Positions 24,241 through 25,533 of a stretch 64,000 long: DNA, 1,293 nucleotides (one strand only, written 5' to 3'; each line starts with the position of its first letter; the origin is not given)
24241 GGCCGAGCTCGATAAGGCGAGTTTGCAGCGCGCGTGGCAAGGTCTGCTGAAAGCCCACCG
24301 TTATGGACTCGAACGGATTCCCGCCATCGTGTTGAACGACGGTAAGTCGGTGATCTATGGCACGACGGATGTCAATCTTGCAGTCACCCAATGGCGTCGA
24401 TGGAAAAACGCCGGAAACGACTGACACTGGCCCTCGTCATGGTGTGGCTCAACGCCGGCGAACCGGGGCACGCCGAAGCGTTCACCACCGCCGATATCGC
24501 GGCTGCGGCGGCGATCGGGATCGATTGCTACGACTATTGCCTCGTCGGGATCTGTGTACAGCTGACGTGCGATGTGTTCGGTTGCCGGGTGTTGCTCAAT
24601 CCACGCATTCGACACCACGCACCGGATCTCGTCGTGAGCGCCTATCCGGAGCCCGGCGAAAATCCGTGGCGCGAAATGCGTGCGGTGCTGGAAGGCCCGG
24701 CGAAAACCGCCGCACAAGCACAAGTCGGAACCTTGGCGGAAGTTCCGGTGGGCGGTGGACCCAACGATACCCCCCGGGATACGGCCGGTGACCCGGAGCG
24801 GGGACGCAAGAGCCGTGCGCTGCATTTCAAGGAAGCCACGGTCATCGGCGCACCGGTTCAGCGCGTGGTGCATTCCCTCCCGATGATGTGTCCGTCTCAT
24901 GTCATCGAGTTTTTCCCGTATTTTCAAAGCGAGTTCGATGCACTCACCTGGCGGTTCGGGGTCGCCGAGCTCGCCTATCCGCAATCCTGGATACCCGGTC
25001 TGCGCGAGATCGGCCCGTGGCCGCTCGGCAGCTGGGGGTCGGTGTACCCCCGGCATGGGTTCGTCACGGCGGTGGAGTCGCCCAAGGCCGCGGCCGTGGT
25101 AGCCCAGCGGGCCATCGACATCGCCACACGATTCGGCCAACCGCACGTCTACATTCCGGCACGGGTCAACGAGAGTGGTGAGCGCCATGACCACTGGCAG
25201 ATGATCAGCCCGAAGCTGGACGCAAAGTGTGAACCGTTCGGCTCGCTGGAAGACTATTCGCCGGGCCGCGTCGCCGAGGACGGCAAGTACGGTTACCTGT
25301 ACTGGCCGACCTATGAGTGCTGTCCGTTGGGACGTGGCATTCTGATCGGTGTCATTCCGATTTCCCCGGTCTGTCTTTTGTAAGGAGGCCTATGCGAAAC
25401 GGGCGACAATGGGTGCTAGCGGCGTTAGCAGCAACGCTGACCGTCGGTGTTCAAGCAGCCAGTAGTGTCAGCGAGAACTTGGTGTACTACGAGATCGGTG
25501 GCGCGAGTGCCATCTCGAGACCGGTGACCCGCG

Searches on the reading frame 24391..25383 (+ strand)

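Call 80: search_protein_families(library=pfam, proteins=[window:24391-25383:+], max_evalue=0.001)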
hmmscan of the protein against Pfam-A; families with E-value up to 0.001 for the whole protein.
window:24391-25383:+ (330 aa): 1 family
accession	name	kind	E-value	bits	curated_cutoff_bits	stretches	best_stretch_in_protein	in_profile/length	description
PF06834.16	TraU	-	7e-36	124.6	26.5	1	45-311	13-304/306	TraU protein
